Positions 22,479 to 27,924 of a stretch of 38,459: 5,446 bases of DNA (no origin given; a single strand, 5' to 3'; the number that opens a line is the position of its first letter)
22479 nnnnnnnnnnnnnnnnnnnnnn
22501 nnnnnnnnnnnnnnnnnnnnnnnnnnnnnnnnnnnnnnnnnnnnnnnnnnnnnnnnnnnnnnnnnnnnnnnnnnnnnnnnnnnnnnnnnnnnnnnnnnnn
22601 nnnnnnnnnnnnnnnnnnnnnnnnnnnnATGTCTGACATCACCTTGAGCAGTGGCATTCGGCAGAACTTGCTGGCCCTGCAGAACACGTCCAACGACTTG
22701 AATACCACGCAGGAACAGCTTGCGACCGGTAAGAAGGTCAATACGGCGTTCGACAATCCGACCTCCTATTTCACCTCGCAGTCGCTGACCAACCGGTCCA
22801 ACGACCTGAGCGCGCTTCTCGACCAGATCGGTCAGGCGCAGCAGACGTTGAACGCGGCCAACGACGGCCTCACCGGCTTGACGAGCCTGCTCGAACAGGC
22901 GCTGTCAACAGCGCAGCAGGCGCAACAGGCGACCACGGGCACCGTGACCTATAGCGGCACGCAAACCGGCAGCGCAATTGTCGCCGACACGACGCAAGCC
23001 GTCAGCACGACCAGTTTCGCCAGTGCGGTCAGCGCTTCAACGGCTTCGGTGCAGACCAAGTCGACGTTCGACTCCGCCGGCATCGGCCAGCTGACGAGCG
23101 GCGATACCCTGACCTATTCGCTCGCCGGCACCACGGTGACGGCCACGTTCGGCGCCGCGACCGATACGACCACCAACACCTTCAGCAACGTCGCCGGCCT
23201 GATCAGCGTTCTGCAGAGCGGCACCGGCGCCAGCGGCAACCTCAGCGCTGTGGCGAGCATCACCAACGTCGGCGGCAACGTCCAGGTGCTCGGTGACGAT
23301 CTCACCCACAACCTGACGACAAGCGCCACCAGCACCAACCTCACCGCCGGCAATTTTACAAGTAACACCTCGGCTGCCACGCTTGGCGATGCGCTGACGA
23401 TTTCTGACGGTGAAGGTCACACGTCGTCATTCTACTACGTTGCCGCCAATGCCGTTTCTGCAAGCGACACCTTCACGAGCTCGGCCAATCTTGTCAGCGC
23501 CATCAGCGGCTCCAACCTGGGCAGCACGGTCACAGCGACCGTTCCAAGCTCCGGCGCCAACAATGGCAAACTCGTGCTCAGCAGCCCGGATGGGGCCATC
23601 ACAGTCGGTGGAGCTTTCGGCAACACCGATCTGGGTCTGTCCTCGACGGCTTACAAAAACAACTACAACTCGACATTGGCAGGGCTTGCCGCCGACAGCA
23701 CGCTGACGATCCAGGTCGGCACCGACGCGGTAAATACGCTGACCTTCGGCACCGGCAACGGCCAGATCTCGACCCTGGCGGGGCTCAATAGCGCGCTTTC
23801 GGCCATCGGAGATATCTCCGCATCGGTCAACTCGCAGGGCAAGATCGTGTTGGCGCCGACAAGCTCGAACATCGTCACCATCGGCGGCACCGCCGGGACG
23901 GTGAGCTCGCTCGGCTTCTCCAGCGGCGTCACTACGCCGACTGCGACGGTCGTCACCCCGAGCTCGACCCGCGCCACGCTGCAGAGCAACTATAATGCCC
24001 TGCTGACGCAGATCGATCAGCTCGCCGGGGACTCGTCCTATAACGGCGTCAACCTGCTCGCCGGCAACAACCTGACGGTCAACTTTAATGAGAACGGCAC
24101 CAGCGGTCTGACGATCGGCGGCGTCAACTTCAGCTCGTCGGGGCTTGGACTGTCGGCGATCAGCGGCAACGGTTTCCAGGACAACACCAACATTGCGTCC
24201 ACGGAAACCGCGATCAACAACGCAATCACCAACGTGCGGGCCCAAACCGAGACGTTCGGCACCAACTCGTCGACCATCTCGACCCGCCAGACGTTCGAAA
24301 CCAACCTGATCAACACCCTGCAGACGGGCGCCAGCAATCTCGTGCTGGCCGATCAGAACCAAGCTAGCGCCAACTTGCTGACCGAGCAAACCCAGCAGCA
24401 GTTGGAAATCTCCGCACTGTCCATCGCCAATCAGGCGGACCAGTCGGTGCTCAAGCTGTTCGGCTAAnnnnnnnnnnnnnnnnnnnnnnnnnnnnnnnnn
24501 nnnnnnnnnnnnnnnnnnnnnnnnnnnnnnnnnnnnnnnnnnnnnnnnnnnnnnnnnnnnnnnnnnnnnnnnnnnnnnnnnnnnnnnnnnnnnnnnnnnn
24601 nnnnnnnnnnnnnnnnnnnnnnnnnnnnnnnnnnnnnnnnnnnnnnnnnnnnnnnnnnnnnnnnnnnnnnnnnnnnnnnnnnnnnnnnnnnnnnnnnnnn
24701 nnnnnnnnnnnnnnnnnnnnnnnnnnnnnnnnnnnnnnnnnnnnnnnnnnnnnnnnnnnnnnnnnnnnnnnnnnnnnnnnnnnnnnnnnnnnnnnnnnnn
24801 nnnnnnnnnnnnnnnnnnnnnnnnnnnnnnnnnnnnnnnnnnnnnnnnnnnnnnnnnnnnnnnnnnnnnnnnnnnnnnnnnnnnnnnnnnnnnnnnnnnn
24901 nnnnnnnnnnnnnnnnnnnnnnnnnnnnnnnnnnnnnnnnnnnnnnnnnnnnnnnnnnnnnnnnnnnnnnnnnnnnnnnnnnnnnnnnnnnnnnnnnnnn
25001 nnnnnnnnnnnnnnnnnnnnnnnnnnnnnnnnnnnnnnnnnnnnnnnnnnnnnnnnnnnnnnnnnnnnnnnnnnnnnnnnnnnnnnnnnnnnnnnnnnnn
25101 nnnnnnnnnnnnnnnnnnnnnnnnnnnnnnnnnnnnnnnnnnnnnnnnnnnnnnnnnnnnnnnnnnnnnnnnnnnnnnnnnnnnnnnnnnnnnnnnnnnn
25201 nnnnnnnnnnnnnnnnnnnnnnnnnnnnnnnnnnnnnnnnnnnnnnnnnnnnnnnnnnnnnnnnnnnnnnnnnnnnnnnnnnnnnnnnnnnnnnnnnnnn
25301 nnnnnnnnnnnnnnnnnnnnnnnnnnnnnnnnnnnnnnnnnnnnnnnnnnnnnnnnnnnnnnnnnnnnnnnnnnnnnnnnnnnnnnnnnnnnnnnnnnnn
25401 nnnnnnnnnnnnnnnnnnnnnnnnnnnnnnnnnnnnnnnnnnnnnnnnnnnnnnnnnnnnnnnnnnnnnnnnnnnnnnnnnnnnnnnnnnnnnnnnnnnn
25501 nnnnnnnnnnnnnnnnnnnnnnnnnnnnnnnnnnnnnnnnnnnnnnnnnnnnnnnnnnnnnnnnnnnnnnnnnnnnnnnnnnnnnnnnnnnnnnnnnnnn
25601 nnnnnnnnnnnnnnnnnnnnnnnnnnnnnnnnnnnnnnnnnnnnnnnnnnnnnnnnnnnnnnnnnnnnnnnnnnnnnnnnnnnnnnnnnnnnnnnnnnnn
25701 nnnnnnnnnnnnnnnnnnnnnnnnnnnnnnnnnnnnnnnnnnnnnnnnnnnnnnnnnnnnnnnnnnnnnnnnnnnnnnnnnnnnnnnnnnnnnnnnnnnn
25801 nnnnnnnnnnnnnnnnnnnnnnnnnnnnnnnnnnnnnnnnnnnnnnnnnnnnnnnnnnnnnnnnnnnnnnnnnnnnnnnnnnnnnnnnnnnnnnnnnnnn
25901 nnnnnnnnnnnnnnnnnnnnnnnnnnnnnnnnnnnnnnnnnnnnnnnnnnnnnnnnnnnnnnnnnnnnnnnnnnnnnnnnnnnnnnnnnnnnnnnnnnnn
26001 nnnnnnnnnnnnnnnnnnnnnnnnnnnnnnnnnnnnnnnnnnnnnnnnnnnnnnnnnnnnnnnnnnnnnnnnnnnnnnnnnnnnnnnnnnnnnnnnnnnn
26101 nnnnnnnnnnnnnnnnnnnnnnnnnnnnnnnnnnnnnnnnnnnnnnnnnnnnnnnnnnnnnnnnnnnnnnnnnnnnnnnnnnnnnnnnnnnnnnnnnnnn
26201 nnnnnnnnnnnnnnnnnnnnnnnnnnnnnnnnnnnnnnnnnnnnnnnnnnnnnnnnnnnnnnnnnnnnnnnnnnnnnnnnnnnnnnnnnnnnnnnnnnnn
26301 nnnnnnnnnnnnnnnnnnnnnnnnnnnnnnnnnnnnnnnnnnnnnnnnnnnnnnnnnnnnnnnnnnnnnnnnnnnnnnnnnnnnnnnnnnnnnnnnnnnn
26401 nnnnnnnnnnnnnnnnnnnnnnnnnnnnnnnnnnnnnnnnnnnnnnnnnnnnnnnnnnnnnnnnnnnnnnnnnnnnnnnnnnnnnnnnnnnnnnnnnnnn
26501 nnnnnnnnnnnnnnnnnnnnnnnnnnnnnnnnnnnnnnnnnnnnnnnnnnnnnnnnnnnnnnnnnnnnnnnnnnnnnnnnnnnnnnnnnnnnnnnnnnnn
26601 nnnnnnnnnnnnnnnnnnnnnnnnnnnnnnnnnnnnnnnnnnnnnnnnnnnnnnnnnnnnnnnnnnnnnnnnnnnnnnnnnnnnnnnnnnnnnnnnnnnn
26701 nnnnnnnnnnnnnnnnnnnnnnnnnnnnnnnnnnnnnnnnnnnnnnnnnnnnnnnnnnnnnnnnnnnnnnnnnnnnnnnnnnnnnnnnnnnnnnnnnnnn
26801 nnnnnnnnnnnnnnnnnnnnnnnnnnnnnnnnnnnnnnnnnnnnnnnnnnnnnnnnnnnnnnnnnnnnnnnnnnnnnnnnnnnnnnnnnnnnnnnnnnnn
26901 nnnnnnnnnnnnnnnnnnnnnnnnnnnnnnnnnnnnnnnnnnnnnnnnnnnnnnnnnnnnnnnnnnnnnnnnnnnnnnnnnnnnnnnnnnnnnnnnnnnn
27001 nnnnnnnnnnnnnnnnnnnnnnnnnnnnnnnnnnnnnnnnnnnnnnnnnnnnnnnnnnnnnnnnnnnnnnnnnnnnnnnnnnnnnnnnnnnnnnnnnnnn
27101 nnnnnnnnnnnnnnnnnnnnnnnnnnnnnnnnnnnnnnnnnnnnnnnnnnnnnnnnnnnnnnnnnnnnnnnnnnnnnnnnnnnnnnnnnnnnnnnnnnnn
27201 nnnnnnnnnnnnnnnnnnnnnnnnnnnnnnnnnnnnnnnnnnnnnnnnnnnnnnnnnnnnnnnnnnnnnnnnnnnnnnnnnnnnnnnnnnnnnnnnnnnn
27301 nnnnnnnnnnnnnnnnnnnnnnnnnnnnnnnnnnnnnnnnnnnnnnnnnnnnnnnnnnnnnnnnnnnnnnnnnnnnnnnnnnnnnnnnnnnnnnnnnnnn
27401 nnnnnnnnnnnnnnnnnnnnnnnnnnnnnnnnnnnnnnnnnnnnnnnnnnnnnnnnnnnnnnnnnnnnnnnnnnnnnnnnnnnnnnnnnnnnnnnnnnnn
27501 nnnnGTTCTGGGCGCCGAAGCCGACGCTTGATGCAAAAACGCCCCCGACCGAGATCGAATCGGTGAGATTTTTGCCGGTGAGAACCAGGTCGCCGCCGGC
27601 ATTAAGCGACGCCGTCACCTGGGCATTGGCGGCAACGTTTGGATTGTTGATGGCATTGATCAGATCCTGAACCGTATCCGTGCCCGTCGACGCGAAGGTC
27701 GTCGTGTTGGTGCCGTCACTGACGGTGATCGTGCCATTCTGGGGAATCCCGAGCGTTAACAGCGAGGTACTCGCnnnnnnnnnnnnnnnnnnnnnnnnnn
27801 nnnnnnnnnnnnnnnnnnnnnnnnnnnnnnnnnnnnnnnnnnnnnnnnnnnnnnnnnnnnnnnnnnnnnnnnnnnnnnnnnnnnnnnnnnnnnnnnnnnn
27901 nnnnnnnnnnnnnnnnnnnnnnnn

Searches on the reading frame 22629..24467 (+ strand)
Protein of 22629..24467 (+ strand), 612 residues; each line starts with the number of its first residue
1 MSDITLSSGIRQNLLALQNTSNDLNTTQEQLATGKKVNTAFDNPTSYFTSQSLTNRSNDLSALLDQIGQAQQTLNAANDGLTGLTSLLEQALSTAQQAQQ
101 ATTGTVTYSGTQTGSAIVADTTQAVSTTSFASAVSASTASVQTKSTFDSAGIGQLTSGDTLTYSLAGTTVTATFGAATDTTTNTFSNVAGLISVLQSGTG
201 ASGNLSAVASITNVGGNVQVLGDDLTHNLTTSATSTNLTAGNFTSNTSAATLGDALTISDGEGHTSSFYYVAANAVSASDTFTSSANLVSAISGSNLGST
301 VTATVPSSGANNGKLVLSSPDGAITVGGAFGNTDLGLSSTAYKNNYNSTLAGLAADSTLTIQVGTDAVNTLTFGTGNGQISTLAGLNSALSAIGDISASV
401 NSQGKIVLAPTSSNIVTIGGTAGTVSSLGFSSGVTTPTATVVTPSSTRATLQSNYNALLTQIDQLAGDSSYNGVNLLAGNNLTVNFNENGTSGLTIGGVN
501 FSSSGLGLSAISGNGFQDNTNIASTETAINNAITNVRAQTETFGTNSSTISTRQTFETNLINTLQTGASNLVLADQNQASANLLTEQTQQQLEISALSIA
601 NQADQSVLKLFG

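Call 3: search_protein_families(library=pfam, proteins=[window:22629-24467:+], max_evalue=0.1)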
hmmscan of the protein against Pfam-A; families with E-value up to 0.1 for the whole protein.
window:22629-24467:+ (612 aa): 2 families
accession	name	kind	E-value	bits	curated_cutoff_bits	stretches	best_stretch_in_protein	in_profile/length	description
PF00669.25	Flagellin_N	-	2.4e-10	41.1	26.6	2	15-104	12-101/139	Bacterial flagellin N-terminal helical region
PF00700.27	Flagellin_C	-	6.3e-09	36.5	23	1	528-611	3-86/86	Bacterial flagellin C-terminal helical region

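Call 38: search_protein_families(library=ncbifam, proteins=[window:22629-24467:+], max_evalue=0.001)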
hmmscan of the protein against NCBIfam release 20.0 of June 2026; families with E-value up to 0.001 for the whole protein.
window:22629-24467:+ (612 aa): 5 families
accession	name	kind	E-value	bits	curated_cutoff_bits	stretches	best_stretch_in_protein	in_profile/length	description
NF009330.0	PRK12688.1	subfamily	4e-77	260.3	614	2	282-611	418-751/752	flagellin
NF011295.0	PRK14708.1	subfamily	6.4e-68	229.7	1384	2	281-611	553-887/888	flagellin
NF009329.0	PRK12687.1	subfamily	4.3e-12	46.1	311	1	497-611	199-312/313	flagellin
NF009444.0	PRK12802.1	equivalog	2.8e-09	36.9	332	1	445-611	106-281/282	flagellin domain-containing protein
NF005187.0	PRK06663.1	equivalog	1.6e-05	23.9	337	1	16-102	16-102/419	flagellar hook-associated protein 3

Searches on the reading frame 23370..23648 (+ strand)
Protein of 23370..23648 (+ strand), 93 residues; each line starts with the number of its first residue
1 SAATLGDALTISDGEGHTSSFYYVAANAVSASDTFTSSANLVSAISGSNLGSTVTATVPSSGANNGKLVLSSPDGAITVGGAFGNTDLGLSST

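Call 6: search_protein_families(library=pfam, proteins=[window:23370-23648:+], max_evalue=10)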
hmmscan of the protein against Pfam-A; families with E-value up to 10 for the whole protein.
seq(93 aa): 1 family
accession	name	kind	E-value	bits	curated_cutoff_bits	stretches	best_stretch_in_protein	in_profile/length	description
PF12545.13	DUF3739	-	0.022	15.7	27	1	33-82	30-79/110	Filamentous haemagglutinin family outer membrane protein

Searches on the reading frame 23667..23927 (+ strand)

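Call 6: search_protein_families(library=pfam, proteins=[window:23667-23927:+], max_evalue=10)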
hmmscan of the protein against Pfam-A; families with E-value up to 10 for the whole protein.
seq(87 aa): 1 family
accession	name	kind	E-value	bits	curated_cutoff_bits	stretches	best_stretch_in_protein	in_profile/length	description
PF21602.3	GldM_3rd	-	0.056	14.2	25.2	1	15-77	2-66/82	GldM third domain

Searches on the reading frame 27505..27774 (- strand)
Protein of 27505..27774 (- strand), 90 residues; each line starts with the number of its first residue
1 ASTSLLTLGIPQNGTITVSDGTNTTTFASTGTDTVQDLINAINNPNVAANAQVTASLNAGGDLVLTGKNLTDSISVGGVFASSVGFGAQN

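Call 6: search_protein_families(library=pfam, proteins=[window:27505-27774:-], max_evalue=10)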
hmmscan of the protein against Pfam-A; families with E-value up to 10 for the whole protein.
seq(90 aa): 1 family
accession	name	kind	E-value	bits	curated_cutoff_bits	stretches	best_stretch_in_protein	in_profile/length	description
PF07196.18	Flagellin_IN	-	2.3e-07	31.3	22.7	1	15-69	3-55/55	Flagellin hook IN motif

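Call 55: search_protein_families(library=phrogs, proteins=[window:27505-27774:-], max_evalue=0.01)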
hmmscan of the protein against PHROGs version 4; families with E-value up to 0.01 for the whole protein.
window:27505-27774:- (90 aa): 0 families
